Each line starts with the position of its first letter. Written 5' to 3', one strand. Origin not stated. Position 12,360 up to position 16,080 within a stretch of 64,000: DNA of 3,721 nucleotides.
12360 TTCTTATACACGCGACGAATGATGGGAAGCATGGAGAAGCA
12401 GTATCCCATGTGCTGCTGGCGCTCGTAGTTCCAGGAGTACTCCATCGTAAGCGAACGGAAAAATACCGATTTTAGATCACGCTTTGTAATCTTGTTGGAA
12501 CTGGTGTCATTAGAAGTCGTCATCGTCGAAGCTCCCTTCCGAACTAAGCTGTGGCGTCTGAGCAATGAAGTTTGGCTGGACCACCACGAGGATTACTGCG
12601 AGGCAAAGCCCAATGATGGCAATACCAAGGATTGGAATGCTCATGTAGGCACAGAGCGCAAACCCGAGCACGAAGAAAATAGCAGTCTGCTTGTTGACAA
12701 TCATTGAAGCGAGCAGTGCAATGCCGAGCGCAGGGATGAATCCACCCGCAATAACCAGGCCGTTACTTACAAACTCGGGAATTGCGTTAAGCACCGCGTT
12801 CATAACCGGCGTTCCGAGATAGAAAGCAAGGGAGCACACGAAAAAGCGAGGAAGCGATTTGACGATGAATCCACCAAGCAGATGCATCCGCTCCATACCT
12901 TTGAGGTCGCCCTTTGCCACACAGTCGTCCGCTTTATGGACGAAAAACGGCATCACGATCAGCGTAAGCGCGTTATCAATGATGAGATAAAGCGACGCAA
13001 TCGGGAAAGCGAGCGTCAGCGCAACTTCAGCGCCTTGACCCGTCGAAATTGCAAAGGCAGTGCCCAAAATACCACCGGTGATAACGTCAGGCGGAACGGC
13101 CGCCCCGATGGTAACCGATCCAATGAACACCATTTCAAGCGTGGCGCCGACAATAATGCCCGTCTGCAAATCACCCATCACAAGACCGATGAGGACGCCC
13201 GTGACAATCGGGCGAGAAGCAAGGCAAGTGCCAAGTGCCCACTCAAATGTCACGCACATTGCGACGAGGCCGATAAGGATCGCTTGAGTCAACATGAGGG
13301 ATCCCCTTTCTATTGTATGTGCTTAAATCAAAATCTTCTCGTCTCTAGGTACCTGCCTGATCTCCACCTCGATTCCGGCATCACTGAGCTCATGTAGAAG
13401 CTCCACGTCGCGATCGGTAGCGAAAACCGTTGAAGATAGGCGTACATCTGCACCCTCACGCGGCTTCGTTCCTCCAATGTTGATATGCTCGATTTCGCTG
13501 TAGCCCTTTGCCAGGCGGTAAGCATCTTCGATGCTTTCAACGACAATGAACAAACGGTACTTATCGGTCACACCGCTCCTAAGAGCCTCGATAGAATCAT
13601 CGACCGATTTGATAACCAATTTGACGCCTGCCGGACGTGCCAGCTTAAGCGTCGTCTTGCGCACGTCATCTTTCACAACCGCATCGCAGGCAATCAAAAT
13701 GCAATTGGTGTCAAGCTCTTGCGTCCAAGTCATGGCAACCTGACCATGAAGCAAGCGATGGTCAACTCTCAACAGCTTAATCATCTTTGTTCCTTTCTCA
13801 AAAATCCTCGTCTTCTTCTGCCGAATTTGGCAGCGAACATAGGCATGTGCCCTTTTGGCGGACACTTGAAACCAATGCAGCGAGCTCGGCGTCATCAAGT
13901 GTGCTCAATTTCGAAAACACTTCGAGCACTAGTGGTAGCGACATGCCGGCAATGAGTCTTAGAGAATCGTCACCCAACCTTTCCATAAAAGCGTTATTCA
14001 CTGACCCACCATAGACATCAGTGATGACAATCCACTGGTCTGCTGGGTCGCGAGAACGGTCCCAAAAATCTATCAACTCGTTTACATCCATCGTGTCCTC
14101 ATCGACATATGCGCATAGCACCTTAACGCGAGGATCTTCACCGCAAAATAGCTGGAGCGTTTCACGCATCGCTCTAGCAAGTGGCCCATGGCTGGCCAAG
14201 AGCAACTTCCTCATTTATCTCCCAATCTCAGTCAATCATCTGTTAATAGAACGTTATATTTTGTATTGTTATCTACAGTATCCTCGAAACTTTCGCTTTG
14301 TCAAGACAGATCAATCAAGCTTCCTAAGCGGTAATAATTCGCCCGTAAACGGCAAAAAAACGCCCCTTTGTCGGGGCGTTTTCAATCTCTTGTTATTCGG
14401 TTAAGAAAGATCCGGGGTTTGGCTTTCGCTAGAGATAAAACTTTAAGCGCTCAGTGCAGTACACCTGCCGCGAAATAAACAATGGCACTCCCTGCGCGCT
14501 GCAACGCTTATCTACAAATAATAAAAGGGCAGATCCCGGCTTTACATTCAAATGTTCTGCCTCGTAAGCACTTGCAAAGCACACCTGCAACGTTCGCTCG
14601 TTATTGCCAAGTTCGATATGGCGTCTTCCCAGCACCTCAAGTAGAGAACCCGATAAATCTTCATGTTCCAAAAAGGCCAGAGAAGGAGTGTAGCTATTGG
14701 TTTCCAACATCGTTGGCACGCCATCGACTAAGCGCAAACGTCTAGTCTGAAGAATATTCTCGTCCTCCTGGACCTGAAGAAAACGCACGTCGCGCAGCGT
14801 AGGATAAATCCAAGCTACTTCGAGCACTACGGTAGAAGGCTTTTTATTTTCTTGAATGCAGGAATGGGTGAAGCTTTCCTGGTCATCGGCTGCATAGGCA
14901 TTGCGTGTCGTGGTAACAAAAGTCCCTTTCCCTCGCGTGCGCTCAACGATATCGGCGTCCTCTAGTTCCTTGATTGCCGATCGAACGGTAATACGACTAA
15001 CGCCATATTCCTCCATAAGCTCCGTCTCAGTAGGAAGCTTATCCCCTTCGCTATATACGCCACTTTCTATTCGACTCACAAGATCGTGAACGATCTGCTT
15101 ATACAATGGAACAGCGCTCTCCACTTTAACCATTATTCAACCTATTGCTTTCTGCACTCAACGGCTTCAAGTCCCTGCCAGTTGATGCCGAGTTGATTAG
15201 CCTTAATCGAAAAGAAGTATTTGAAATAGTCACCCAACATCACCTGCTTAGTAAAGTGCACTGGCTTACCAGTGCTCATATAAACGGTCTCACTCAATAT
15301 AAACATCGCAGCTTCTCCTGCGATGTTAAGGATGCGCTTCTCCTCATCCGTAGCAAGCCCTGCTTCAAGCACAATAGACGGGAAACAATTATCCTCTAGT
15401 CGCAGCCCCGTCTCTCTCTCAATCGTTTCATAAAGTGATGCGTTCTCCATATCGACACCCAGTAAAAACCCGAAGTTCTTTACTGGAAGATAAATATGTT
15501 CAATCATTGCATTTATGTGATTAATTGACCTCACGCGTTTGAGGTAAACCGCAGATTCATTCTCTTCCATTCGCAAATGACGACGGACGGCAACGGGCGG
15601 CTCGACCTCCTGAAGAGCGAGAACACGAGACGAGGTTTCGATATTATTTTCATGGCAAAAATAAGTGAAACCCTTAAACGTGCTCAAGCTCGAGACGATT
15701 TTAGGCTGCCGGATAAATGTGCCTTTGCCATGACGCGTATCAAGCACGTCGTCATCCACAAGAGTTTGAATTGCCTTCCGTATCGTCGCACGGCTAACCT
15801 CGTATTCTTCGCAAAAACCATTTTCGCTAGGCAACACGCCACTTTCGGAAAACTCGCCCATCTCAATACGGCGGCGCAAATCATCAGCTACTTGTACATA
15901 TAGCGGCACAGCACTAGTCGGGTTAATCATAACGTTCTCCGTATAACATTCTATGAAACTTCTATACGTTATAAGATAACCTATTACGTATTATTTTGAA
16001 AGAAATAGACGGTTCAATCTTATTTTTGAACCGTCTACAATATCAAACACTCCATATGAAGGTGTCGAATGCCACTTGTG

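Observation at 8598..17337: ~1035-bp near-identical duplication of a SIS gene bounded exactly by its start and stop codons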

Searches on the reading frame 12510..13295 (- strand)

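Call 5: search_protein_families(library=ncbifam, proteins=[window:12510-13295:-], max_evalue=0.00001)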
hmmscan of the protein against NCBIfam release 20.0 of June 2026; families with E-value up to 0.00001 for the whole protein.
window:12510-13295:- (261 aa): 4 families
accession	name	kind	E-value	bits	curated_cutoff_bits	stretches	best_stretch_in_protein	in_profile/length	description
NF040757.1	AgaW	equivalog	7.8e-53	179.4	300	1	12-239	5-230/249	PTS N-acetylgalactosamine transporter subunit IIC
TIGR00822.1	EII-Sor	subfamily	1.3e-48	165.6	339.85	1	3-258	6-259/267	mannose/fructose/sorbose PTS transporter subunit IIC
NF011647.0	PRK15065.1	subfamily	1.1e-42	146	278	1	3-254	6-256/267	mannose/fructose/sorbose family PTS transporter subunit IIC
NF007289.1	PRK09757.1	equivalog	4.5e-34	118.1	300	1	2-235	3-235/241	PTS galactosamine transporter subunit IIC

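Call 6: search_protein_families(library=pfam, proteins=[window:12510-13295:-], max_evalue=0.00001)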
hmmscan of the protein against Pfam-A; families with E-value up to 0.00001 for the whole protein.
window:12510-13295:- (261 aa): 1 family
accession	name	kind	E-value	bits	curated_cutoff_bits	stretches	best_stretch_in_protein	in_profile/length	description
PF03609.19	EII-Sor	-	3.9e-76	256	26.3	1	3-235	2-233/233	PTS system sorbose-specific iic component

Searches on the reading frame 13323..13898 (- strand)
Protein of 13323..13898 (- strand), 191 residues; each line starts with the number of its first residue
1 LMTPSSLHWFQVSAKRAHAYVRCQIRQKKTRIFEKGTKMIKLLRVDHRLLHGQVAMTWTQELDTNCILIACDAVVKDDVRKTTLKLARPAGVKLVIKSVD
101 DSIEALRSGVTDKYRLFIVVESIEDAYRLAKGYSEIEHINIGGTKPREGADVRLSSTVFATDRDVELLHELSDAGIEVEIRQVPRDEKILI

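Call 5: search_protein_families(library=ncbifam, proteins=[window:13323-13898:-], max_evalue=0.00001)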
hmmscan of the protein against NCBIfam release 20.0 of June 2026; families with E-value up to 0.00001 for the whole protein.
window:13323-13898:- (191 aa): 4 families
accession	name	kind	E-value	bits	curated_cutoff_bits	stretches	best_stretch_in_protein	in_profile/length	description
TIGR00854.1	pts-sorbose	subfamily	9.8e-29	100.4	163.6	1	40-188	2-148/150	mannose/fructose/sorbose PTS transporter subunit IIB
NF011670.1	PRK15088.1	equivalog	1e-27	97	400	1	26-189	151-313/323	PTS mannose transporter subunit IIAB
NF007288.1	PRK09756.1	equivalog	1.2e-26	93.5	180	1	40-189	3-151/153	PTS galactosamine transporter subunit IIB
NF008508.1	PRK11425.1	equivalog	2.5e-21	76.1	180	1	40-187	4-149/157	PTS N-acetylgalactosamine transporter subunit IIB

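Call 6: search_protein_families(library=pfam, proteins=[window:13323-13898:-], max_evalue=0.00001)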
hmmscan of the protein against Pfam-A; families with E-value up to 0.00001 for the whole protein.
window:13323-13898:- (191 aa): 1 family
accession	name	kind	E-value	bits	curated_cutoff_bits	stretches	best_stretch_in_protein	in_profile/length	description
PF03830.20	PTSIIB_sorb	-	7.2e-47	159.9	27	1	40-188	1-148/148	PTS system sorbose subfamily IIB component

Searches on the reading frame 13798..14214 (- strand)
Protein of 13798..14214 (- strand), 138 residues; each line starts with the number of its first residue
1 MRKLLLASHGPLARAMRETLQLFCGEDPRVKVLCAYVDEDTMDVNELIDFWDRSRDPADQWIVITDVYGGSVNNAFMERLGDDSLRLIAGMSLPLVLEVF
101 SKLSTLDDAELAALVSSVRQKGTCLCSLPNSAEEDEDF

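Call 5: search_protein_families(library=ncbifam, proteins=[window:13798-14214:-], max_evalue=0.00001)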
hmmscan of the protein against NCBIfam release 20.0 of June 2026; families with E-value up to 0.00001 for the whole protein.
window:13798-14214:- (138 aa): 2 families
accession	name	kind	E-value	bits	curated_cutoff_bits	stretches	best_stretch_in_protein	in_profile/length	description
TIGR00824.1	EIIA-man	subfamily_domain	6e-12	45.7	98.35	1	1-112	1-113/116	mannose/fructose/sorbose PTS transporter subunit IIA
NF040761.1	AgaF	equivalog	2.6e-07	30.9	130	1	3-115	3-116/144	PTS galactosamine/N-acetylgalactosamine transporter subunit IIA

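Call 6: search_protein_families(library=pfam, proteins=[window:13798-14214:-], max_evalue=0.00001)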
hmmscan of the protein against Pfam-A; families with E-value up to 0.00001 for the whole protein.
window:13798-14214:- (138 aa): 1 family
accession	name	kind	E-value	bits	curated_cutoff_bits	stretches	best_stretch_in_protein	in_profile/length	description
PF03610.21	EIIA-man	-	2.7e-11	44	21.4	1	4-108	2-108/116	PTS system fructose IIA component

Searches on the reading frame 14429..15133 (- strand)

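Call 5: search_protein_families(library=ncbifam, proteins=[window:14429-15133:-], max_evalue=0.00001)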
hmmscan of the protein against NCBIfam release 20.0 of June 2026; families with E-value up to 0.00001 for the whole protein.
window:14429-15133:- (234 aa): 23 families
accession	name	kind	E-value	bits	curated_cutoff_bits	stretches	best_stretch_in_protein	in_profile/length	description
NF041547.1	GntR_LSA1692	equivalog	6.2e-34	117.6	275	1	10-232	2-226/233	GntR family transcriptional regulator, LSA1692 subfamily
NF008491.0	PRK11402.1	subfamily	1.2e-28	100.3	269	1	4-232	6-236/243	GntR family transcriptional regulator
TIGR02018.2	his_ut_repres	equivalog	2e-28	99.3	220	1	11-231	1-221/226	histidine utilization transcriptional repressor HutC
TIGR02325.1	C_P_lyase_phnF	equivalog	1.3e-27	96.9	156.8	1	4-233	3-235/238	phosphonate metabolism transcriptional regulator PhnF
TIGR03337.1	phnR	equivalog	4.7e-27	95.2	296.75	1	11-170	3-163/231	phosphonate utilization transcriptional regulator PhnR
TIGR02404.1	trehalos_R_Bsub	equivalog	3e-26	92.5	211.95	1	11-200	2-195/233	trehalose operon repressor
NF007292.0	PRK09764.1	equivalog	2.4e-22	79.3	281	1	7-150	3-145/240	GntR family transcriptional regulator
NF011575.0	PRK14999.1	equivalog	3.3e-17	62.6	424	1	6-213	9-217/241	histidine utilization repressor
NF007486.0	PRK10079.1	equivalog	8.1e-17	61.8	363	1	10-204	13-208/241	phosphonate metabolism transcriptional regulator PhnF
NF052282.1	PLP_TF_PdxR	equivalog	7.9e-16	58.1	320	1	9-98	1-90/448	MocR-like pyridoxine biosynthesis transcription factor PdxR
NF008571.0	PRK11523.1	equivalog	1.5e-13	50.8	396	1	7-89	6-90/258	transcriptional regulator ExuR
NF047563.1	modulin_PmtR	equivalog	6.6e-13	48.8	200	1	2-85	5-88/125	PSM export ABC transporter transcriptional regulator PmtR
NF052441.1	TransRegRv0792c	equivalog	8.6e-12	44.8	400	1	7-120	14-127/260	Rv0792c family HTH-type transcriptional regulator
NF053730.1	TransRegRv1152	equivalog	2e-11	43.9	170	1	3-82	10-89/120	Rv1152 family transcriptional regulator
NF052286.1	ecto_TF_EhuR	exception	5.6e-11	41.6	480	1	7-79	9-81/458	MocR-like ectoine utilization transcription factor EhuR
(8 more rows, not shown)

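Call 6: search_protein_families(library=pfam, proteins=[window:14429-15133:-], max_evalue=0.00001)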
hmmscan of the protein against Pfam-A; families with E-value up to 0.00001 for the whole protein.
window:14429-15133:- (234 aa): 3 families
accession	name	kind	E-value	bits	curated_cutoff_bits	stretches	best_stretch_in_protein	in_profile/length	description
PF07702.18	UTRA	-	1.3e-22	80.6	23.8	1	95-230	2-140/141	UTRA domain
PF00392.27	GntR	-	1.8e-22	79.2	27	1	10-73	1-64/64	Bacterial regulatory proteins, gntR family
PF14502.12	HTH_41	-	4e-06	26.6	25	1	29-72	2-47/48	Helix-turn-helix domain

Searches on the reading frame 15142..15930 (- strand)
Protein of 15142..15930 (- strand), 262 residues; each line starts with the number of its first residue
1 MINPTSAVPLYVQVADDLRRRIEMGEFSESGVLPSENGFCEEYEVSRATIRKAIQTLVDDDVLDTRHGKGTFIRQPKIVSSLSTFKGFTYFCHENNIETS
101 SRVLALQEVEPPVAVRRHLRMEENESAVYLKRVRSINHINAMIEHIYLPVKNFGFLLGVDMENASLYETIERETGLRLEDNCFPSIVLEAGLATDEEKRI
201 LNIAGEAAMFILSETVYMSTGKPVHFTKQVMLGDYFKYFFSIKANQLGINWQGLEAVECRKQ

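Call 5: search_protein_families(library=ncbifam, proteins=[window:15142-15930:-], max_evalue=0.00001)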
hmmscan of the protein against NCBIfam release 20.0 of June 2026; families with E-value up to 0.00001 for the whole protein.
window:15142-15930:- (262 aa): 21 families
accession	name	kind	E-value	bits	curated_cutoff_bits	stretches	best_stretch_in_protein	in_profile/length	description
NF041547.1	GntR_LSA1692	equivalog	4.6e-37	127.8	275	1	10-234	2-222/233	GntR family transcriptional regulator, LSA1692 subfamily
NF008491.0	PRK11402.1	subfamily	8.1e-32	110.6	269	1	2-230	4-228/243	GntR family transcriptional regulator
NF007292.0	PRK09764.1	equivalog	5.7e-28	97.7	281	1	7-239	3-231/240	GntR family transcriptional regulator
TIGR02404.1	trehalos_R_Bsub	equivalog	2.6e-27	96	211.95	1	11-237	2-226/233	trehalose operon repressor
TIGR02325.1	C_P_lyase_phnF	equivalog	5.8e-24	84.9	156.8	1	3-236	2-232/238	phosphonate metabolism transcriptional regulator PhnF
TIGR02018.2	his_ut_repres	equivalog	2.4e-23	82.7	220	1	11-236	1-220/226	histidine utilization transcriptional repressor HutC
TIGR03337.1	phnR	equivalog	1e-18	67.9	296.75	1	11-219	3-207/231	phosphonate utilization transcriptional regulator PhnR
NF007486.0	PRK10079.1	equivalog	1.9e-13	50.7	363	1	3-211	6-209/241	phosphonate metabolism transcriptional regulator PhnF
NF052441.1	TransRegRv0792c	equivalog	2.8e-12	46.4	400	1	7-226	14-230/260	Rv0792c family HTH-type transcriptional regulator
NF011575.0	PRK14999.1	equivalog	6.5e-12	45.3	424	1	6-227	9-224/241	histidine utilization repressor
NF052282.1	PLP_TF_PdxR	equivalog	6.5e-12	45.2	320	1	9-77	1-69/448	MocR-like pyridoxine biosynthesis transcription factor PdxR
NF052290.2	MocR_like_YczR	exception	3.5e-10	39.2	487.4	1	7-78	17-88/458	MocR-like transcription factor YczR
NF007741.0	PRK10421.1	equivalog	6.4e-10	38.8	311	1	13-76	11-74/262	transcriptional regulator LldR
NF008571.0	PRK11523.1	equivalog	2.7e-08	33.5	396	1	7-73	6-72/258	transcriptional regulator ExuR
NF003011.0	PRK03837.1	subfamily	3.2e-08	33.5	260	1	10-86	14-90/241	transcriptional regulator NanR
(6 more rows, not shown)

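Call 6: search_protein_families(library=pfam, proteins=[window:15142-15930:-], max_evalue=0.00001)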
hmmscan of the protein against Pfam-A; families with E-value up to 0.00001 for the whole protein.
window:15142-15930:- (262 aa): 2 families
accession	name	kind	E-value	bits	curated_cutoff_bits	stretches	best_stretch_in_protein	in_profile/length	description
PF07702.18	UTRA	-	2.1e-23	83.2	23.8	1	96-237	3-141/141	UTRA domain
PF00392.27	GntR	-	8.4e-17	61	27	1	10-73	1-64/64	Bacterial regulatory proteins, gntR family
